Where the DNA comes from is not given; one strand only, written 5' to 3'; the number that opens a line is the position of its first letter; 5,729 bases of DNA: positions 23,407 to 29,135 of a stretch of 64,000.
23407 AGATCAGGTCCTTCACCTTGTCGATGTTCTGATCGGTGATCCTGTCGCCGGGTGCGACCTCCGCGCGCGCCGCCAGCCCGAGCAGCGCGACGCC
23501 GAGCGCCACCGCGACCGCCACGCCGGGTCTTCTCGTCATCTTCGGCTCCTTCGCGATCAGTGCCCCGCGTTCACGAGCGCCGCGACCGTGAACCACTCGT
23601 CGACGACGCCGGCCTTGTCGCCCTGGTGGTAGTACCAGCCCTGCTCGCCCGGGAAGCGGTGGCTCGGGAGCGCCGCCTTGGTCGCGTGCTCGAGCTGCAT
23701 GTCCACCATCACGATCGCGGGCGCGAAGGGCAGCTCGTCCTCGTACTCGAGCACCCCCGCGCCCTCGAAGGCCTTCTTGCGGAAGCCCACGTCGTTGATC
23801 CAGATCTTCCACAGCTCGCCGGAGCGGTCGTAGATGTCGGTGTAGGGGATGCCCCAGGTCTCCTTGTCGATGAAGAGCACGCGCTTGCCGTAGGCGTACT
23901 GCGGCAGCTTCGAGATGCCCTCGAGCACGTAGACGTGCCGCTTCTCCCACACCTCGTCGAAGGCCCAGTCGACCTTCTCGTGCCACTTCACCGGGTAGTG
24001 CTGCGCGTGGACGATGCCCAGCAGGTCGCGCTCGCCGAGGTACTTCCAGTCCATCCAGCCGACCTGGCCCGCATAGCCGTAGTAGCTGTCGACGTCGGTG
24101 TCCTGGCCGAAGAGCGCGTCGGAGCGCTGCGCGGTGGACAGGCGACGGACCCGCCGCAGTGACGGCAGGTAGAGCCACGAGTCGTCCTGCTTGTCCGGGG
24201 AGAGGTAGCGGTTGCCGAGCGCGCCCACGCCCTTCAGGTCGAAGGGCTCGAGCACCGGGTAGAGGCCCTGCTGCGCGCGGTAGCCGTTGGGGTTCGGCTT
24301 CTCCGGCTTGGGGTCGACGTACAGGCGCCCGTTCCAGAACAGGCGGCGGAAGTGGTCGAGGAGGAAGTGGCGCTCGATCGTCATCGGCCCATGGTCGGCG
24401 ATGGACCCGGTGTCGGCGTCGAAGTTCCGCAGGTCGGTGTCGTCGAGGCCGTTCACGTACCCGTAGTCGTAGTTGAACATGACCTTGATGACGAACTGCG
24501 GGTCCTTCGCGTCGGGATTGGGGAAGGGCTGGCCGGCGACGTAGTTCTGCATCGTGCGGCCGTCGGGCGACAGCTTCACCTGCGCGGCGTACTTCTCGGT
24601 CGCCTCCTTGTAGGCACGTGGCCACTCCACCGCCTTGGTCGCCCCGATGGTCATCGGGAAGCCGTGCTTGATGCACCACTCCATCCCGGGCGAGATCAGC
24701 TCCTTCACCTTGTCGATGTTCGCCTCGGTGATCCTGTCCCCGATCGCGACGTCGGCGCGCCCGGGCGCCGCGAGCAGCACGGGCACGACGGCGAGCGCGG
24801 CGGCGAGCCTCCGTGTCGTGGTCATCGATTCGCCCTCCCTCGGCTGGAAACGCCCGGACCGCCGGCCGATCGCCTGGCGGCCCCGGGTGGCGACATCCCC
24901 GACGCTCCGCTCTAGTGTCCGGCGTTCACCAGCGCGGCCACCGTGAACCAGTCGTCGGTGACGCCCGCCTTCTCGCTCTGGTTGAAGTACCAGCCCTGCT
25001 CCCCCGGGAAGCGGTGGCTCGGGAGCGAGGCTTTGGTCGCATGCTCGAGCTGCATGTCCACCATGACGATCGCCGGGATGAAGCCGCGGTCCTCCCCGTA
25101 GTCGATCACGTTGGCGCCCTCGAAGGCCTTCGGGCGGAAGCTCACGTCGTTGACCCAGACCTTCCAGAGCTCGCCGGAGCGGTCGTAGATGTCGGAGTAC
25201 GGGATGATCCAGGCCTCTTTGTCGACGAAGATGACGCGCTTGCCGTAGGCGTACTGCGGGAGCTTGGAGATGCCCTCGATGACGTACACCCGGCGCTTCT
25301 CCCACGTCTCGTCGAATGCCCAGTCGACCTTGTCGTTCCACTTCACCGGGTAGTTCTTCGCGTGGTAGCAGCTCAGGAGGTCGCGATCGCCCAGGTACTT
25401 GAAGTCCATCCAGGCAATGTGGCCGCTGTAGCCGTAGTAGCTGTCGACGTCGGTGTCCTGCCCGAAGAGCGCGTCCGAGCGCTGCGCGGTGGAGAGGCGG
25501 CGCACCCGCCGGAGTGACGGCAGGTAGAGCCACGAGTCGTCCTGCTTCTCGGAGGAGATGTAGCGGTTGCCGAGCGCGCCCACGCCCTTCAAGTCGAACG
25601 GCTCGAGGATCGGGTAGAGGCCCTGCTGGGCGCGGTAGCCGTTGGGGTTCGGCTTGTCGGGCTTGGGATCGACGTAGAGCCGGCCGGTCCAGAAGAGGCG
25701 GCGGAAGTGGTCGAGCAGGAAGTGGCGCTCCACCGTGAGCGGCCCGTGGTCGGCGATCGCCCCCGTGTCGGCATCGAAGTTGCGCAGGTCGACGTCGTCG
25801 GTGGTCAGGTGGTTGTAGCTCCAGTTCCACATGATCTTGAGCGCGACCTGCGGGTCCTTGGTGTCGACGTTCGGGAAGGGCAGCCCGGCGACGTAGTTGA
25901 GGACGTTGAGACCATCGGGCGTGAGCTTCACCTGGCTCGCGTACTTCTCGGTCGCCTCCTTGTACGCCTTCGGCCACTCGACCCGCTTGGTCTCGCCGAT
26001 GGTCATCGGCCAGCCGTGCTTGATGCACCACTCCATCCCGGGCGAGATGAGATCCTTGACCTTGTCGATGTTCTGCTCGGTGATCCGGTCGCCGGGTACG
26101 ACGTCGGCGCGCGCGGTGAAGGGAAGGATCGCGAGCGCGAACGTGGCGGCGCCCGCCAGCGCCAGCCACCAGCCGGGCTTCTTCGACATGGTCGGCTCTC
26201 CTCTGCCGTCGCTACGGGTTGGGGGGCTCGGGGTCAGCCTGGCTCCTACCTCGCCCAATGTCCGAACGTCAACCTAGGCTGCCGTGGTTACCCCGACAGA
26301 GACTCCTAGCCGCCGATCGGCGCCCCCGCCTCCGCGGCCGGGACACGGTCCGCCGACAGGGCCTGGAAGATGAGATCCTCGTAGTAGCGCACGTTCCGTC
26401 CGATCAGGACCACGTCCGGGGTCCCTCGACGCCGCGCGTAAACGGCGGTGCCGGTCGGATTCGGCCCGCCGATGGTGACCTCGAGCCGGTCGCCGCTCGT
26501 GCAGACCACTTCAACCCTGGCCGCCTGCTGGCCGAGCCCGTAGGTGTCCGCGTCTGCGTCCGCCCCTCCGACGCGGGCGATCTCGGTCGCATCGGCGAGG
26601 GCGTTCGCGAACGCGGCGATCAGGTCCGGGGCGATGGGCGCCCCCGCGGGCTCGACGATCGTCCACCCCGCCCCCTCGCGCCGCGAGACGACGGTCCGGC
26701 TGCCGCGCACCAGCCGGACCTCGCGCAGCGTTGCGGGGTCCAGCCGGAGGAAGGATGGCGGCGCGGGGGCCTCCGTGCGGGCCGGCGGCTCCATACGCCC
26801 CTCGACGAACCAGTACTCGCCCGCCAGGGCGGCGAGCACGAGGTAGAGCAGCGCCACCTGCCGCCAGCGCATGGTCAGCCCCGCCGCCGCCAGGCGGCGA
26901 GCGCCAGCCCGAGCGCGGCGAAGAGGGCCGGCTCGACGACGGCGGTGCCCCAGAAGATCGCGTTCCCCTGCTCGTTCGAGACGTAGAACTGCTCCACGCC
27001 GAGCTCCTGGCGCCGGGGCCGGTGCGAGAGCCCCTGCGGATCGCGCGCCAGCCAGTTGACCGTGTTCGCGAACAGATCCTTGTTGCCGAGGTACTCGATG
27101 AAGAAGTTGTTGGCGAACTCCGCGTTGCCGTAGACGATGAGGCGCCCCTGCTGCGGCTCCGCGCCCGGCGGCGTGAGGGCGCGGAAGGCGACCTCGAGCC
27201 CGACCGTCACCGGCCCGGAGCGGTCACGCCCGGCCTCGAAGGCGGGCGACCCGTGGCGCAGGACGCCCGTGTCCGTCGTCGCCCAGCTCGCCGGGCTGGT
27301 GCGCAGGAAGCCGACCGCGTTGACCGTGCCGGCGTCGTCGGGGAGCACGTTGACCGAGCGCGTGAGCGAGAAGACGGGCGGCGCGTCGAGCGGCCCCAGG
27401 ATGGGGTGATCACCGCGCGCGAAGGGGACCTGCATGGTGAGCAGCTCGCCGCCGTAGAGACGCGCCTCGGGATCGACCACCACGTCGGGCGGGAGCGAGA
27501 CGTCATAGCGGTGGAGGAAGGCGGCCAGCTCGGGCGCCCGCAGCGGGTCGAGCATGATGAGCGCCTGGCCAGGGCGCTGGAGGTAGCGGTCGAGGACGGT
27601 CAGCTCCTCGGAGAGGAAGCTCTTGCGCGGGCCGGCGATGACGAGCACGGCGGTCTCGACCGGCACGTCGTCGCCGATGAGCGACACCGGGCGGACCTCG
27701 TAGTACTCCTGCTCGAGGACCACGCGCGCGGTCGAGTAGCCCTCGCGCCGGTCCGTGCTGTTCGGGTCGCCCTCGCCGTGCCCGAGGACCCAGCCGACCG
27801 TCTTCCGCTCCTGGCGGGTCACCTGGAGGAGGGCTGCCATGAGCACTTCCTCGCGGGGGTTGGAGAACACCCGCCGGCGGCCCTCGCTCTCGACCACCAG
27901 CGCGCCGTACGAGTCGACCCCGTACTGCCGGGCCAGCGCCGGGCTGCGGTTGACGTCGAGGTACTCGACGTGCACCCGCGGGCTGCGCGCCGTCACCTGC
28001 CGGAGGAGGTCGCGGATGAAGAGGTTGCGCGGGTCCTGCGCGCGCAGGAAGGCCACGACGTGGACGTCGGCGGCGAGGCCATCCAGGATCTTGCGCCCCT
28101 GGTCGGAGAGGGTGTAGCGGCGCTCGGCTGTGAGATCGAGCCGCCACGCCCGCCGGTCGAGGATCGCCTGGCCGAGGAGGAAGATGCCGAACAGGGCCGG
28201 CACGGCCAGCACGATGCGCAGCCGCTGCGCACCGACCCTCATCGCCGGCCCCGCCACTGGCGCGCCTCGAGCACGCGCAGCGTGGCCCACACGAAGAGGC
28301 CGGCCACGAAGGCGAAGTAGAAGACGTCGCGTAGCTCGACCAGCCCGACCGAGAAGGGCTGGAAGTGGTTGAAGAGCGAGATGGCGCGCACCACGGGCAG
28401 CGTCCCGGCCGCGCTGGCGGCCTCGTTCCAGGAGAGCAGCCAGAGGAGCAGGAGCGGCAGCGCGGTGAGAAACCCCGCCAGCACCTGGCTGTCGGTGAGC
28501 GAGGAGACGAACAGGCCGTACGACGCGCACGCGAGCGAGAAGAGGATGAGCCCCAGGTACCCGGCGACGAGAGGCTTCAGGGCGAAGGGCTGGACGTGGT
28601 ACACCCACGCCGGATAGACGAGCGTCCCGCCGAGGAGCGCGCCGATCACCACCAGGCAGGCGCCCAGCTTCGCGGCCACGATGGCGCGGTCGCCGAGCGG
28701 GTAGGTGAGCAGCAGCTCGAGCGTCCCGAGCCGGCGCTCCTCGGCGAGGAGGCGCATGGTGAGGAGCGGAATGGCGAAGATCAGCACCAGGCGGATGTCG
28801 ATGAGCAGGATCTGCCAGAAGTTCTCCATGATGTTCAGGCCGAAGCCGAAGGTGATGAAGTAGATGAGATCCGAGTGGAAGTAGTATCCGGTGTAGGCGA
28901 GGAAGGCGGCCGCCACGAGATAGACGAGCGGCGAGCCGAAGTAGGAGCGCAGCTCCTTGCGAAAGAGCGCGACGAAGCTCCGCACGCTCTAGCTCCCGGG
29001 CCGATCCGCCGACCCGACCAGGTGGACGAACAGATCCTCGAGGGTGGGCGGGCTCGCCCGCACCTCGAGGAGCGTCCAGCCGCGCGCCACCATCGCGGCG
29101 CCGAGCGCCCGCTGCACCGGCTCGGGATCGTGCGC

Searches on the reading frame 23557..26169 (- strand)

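Call 36: search_protein_families(library=pfam, proteins=[window:23557-26169:-], max_evalue=0.001)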
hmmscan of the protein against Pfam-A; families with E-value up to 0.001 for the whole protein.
window:23557-26169:- (870 aa): 2 families
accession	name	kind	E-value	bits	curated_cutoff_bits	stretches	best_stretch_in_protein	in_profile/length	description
PF07044.18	DUF1329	-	3.1e-48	165.4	23.1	1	480-833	2-341/368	Protein of unknown function (DUF1329)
PF17131.11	LolA_like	-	2.5e-16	60.3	30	1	637-789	7-130/184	Outer membrane lipoprotein-sorting protein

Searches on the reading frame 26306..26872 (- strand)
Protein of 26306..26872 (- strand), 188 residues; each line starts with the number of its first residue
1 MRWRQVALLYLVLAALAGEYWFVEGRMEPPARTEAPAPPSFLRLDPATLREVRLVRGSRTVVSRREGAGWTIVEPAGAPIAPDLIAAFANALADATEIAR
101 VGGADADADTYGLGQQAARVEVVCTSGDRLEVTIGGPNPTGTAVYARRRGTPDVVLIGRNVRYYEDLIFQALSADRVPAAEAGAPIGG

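Call 36: search_protein_families(library=pfam, proteins=[window:26306-26872:-], max_evalue=0.001)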
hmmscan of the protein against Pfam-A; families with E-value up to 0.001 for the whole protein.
window:26306-26872:- (188 aa): 1 family
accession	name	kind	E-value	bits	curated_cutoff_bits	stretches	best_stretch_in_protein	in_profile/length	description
PF14238.11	DUF4340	-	9.2e-11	42.7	25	1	70-162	1-92/183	Domain of unknown function (DUF4340)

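Call 84: search_protein_families(library=ncbifam, proteins=[window:26306-26872:-], max_evalue=0.001)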
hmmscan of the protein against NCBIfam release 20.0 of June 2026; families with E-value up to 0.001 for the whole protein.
window:26306-26872:- (188 aa): 0 families

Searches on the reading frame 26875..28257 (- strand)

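Call 36: search_protein_families(library=pfam, proteins=[window:26875-28257:-], max_evalue=0.001)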
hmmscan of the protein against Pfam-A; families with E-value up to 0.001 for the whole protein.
window:26875-28257:- (460 aa): 4 families
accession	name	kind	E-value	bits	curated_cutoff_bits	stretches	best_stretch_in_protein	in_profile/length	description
PF09822.16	ABC_transp_aux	-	1.4e-21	77.5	34.7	1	151-398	1-287/288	ABC-type uncharacterized transport system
PF23357.1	DUF7088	-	3.2e-09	37.4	27.8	1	45-122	2-88/105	Domain of unknown function (DUF7088)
PF14258.12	DUF4350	-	3.8e-06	27.7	30.4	1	170-398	5-179/181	Domain of unknown function (DUF4350)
PF23355.1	IFT52_GIFT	-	3.9e-05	23.3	27.2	0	198-237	42-81/246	IFT52 GIFT domain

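Call 84: search_protein_families(library=ncbifam, proteins=[window:26875-28257:-], max_evalue=0.001)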
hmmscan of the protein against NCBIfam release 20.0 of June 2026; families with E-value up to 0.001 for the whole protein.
window:26875-28257:- (460 aa): 2 families
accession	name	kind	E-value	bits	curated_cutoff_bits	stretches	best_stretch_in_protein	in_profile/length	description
TIGR03521.1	GldG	equivalog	5e-15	55.1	389.85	2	30-101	15-91/552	gliding motility-associated ABC transporter substrate-binding protein GldG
TIGR02187.2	PDO_seleno_TRX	equivalog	5.4e-05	22.6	185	1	55-127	9-82/209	protein disulfide oxidoreductase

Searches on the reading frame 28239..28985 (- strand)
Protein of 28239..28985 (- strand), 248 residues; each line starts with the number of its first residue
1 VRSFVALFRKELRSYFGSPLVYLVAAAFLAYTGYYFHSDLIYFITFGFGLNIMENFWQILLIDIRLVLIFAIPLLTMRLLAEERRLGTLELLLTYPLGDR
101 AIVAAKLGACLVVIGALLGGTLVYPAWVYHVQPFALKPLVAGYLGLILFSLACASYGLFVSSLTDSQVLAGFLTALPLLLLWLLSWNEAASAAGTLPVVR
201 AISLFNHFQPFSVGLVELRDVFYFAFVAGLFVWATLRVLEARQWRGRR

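Call 36: search_protein_families(library=pfam, proteins=[window:28239-28985:-], max_evalue=0.001)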
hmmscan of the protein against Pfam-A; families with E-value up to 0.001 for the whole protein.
window:28239-28985:- (248 aa): 2 families
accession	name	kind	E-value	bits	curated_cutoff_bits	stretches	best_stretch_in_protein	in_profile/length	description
PF12698.13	ABC2_membrane_3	-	4.1e-09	36.4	31.6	1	59-214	163-314/347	ABC-2 family transporter protein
PF12679.13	ABC2_membrane_2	-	7.1e-08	32.5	27.2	1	73-185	83-199/283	ABC-2 family transporter protein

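Call 84: search_protein_families(library=ncbifam, proteins=[window:28239-28985:-], max_evalue=0.001)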
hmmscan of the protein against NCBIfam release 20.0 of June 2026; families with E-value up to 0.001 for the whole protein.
window:28239-28985:- (248 aa): 1 family
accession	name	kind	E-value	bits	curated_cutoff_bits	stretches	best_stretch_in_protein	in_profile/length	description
TIGR03518.1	ABC_perm_GldF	equivalog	4.6e-34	118.5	288.5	1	5-240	2-238/240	gliding motility-associated ABC transporter permease subunit GldF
